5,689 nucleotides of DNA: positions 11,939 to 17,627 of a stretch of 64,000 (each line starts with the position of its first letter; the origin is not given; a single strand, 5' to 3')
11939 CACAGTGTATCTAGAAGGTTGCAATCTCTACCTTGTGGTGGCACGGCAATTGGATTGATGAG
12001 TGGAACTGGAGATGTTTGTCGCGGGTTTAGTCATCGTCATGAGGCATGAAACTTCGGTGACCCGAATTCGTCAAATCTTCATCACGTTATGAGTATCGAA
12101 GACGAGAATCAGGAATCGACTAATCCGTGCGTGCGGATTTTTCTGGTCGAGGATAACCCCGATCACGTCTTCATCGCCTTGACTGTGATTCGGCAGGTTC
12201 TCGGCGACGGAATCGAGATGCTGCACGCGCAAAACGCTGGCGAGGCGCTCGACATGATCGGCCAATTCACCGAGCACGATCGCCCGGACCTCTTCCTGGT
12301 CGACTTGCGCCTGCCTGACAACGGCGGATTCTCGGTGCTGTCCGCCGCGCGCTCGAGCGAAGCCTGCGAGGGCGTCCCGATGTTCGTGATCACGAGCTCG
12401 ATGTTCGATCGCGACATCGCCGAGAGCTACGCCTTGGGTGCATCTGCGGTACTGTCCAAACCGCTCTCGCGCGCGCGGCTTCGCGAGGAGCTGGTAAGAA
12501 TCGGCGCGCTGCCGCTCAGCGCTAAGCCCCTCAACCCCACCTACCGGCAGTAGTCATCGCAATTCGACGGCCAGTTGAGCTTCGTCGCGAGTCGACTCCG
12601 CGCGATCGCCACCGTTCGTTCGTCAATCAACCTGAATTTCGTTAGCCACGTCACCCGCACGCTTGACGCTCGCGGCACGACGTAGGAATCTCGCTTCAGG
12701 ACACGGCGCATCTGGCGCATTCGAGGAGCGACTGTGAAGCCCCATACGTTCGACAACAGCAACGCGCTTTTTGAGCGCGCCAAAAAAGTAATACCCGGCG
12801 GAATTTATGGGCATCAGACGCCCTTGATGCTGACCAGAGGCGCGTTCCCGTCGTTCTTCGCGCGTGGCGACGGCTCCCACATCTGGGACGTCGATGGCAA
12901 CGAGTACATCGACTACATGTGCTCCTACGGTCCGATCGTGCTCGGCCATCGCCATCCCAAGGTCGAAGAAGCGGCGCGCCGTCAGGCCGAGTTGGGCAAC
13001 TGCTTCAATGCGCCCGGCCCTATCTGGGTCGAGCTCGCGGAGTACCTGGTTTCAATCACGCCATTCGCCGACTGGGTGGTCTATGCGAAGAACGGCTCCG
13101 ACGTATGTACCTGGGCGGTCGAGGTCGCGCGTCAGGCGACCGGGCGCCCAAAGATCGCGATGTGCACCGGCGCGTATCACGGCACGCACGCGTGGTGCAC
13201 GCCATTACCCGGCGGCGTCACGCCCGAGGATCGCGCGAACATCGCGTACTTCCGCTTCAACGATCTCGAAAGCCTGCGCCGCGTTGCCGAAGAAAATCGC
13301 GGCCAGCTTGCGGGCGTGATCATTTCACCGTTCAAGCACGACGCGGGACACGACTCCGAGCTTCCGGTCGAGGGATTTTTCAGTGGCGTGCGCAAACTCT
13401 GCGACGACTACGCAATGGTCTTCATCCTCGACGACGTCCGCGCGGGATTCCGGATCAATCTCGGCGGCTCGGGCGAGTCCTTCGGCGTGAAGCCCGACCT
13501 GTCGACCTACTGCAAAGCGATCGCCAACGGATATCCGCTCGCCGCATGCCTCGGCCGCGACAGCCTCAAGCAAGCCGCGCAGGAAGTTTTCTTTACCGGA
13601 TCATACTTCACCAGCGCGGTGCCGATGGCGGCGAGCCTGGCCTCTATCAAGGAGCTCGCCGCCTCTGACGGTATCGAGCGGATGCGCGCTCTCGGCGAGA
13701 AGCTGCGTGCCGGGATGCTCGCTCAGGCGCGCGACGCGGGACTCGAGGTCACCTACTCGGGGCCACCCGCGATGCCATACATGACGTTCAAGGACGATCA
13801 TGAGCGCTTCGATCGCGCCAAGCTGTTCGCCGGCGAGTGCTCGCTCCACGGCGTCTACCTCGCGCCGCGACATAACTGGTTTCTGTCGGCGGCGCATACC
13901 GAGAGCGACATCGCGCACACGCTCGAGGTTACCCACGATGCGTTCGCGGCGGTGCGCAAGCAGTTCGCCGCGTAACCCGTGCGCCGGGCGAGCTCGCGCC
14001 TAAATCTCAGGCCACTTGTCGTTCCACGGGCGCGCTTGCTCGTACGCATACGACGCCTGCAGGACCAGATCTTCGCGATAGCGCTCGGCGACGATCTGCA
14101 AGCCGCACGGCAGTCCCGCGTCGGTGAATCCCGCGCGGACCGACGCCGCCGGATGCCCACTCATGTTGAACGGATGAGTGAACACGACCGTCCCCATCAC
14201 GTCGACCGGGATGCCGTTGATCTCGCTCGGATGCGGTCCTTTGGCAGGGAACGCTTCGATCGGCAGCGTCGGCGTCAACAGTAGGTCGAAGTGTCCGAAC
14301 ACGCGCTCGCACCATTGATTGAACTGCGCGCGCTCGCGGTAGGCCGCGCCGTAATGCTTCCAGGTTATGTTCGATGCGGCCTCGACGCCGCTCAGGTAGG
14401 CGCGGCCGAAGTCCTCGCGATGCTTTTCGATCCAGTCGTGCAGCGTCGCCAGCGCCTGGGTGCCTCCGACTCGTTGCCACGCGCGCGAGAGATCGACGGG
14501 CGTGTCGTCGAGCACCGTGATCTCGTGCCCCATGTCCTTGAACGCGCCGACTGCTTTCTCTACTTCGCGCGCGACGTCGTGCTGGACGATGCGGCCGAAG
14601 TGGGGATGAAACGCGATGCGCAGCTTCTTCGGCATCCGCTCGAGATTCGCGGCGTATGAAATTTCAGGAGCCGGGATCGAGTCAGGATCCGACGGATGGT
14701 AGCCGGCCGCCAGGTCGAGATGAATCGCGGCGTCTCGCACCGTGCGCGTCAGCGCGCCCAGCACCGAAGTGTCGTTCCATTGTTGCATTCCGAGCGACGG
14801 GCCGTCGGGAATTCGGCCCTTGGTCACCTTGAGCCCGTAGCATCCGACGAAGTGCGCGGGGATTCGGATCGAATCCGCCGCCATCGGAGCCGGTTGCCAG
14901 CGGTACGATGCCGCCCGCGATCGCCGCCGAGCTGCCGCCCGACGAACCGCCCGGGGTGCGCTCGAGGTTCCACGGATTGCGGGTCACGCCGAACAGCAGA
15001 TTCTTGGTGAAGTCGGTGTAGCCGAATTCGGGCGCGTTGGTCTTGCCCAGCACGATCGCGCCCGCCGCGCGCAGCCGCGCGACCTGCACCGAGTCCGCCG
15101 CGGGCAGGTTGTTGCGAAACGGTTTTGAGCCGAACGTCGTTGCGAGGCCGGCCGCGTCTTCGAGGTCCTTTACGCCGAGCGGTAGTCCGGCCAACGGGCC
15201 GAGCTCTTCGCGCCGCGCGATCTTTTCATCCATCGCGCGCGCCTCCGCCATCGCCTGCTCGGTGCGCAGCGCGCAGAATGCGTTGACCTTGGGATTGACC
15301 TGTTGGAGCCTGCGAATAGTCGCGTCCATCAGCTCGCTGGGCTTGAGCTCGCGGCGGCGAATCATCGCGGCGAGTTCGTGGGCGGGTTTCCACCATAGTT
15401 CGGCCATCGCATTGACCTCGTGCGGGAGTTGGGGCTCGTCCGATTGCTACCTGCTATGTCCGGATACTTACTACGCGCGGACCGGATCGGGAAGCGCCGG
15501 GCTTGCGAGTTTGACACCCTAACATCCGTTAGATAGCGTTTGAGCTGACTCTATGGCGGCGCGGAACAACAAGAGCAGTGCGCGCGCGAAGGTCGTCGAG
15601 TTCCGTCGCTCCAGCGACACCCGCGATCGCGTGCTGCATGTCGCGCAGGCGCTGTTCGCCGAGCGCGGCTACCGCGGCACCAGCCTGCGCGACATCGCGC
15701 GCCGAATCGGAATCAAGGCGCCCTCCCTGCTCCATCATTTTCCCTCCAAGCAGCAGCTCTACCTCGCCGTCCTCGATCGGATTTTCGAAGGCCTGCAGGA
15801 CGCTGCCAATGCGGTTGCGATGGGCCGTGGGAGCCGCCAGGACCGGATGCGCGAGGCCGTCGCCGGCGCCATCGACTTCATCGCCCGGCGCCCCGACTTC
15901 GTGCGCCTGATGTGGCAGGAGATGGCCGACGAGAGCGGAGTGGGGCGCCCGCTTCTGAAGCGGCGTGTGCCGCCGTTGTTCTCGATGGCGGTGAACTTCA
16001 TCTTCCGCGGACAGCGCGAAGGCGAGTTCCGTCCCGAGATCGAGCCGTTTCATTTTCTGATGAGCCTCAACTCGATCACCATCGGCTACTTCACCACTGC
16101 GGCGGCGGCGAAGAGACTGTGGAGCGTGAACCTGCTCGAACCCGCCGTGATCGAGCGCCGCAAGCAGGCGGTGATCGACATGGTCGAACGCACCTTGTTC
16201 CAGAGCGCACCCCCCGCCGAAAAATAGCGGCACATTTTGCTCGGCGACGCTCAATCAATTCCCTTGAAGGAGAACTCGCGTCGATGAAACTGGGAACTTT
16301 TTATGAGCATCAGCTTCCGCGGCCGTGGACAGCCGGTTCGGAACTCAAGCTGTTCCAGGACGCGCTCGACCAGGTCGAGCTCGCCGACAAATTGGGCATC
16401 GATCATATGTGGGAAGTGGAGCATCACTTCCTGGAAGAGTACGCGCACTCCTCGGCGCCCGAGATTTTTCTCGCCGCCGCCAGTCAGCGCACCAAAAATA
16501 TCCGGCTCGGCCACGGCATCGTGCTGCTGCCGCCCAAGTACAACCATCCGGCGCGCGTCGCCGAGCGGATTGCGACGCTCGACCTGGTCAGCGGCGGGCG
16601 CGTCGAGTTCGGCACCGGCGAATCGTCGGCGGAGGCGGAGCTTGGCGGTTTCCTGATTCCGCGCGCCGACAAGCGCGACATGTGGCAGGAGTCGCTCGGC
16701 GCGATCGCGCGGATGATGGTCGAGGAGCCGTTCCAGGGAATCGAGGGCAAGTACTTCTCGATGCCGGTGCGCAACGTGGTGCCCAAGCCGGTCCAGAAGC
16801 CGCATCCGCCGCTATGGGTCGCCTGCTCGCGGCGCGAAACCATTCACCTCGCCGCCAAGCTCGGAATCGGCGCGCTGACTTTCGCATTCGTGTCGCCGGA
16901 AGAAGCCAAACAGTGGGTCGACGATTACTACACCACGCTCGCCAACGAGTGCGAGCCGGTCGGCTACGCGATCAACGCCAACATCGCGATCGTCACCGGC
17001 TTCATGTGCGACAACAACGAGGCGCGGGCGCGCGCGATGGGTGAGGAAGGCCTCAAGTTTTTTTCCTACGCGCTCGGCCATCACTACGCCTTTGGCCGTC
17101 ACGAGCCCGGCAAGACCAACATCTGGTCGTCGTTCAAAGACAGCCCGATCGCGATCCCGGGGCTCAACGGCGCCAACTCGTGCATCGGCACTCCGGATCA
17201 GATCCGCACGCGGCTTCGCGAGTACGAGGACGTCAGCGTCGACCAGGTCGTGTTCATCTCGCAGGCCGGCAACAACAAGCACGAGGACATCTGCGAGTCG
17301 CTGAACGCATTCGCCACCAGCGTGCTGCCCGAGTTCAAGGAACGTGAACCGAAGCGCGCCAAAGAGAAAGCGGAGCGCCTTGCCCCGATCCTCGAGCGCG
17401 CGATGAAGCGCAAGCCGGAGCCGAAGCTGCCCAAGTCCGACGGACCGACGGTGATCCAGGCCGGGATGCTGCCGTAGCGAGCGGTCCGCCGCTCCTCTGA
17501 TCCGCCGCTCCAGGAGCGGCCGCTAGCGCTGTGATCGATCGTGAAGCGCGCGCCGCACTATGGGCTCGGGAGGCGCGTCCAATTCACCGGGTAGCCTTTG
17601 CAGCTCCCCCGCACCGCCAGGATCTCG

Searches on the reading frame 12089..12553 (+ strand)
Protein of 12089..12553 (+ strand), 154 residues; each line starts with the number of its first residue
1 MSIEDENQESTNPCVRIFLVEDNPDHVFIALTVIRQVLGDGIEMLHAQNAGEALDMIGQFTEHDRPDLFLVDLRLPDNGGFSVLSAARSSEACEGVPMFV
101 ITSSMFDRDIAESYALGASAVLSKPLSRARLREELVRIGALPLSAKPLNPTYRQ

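Call 12: search_protein_families(library=pfam, proteins=[window:12089-12553:+], max_evalue=0.001)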
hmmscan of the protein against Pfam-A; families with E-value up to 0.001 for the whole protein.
window:12089-12553:+ (154 aa): 1 family
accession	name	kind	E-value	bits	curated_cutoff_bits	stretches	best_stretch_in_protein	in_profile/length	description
PF00072.30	Response_reg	-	1.4e-13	51.4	30.2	1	17-134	1-109/111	Response regulator receiver domain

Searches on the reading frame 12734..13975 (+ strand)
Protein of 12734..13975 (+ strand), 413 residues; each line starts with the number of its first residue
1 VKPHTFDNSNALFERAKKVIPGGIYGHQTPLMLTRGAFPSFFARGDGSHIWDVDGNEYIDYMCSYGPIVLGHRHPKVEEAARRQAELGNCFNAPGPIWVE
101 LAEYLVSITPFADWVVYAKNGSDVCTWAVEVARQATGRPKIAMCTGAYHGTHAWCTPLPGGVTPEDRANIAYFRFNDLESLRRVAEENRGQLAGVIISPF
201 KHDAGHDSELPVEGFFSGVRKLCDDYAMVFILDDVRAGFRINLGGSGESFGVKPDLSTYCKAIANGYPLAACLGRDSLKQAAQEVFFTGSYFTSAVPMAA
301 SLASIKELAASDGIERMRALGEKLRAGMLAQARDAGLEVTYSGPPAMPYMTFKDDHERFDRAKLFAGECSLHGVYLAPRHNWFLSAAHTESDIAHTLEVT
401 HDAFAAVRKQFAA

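Call 12: search_protein_families(library=pfam, proteins=[window:12734-13975:+], max_evalue=0.001)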
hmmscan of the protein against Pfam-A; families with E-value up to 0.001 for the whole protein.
window:12734-13975:+ (413 aa): 1 family
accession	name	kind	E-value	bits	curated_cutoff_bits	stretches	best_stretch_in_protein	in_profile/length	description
PF00202.27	Aminotran_3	-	9e-46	156.8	30.5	1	38-333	9-331/403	Aminotransferase class-III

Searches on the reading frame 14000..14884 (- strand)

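Call 12: search_protein_families(library=pfam, proteins=[window:14000-14884:-], max_evalue=0.001)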
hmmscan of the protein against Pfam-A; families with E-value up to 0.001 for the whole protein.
window:14000-14884:- (294 aa): 1 family
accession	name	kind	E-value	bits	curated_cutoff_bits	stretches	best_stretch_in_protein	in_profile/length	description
PF01425.27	Amidase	-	1.9e-40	139.7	27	1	4-275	153-445/445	Amidase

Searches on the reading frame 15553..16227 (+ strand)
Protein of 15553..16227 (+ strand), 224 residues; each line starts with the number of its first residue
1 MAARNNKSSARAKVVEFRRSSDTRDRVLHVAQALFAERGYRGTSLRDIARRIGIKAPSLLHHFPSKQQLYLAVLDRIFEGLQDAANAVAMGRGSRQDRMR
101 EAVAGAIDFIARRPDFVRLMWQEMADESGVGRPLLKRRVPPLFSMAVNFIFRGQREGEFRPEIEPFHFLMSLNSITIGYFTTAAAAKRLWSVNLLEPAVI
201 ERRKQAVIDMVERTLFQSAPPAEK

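Call 12: search_protein_families(library=pfam, proteins=[window:15553-16227:+], max_evalue=0.001)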
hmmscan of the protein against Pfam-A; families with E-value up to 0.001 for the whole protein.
window:15553-16227:+ (224 aa): 4 families
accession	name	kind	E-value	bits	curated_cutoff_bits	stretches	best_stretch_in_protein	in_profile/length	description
PF00440.29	TetR_N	-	1.8e-17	63.3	24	1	28-73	2-47/47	Bacterial regulatory proteins, tetR family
PF17938.6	TetR_C_29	-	4.6e-15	56.2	26.2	1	97-211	3-119/119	Tetracyclin repressor-like, C-terminal domain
PF17926.6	TetR_C_21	-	1.5e-06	28.8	26.2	1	104-213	7-111/111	Tetracyclin repressor-like, C-terminal domain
PF14514.11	TetR_C_9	-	0.00041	20.9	25.3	0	95-214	4-123/130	Tetracyclin repressor-like, C-terminal domain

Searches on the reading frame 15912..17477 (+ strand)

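Call 12: search_protein_families(library=pfam, proteins=[window:15912-17477:+], max_evalue=0.001)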
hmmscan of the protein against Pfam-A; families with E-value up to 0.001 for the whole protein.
window:15912-17477:+ (521 aa): 1 family
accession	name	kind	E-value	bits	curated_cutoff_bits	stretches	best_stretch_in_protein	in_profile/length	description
PF00296.26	Bac_luciferase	-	1.4e-46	159.8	27.9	1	126-445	2-314/314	Luciferase-like monooxygenase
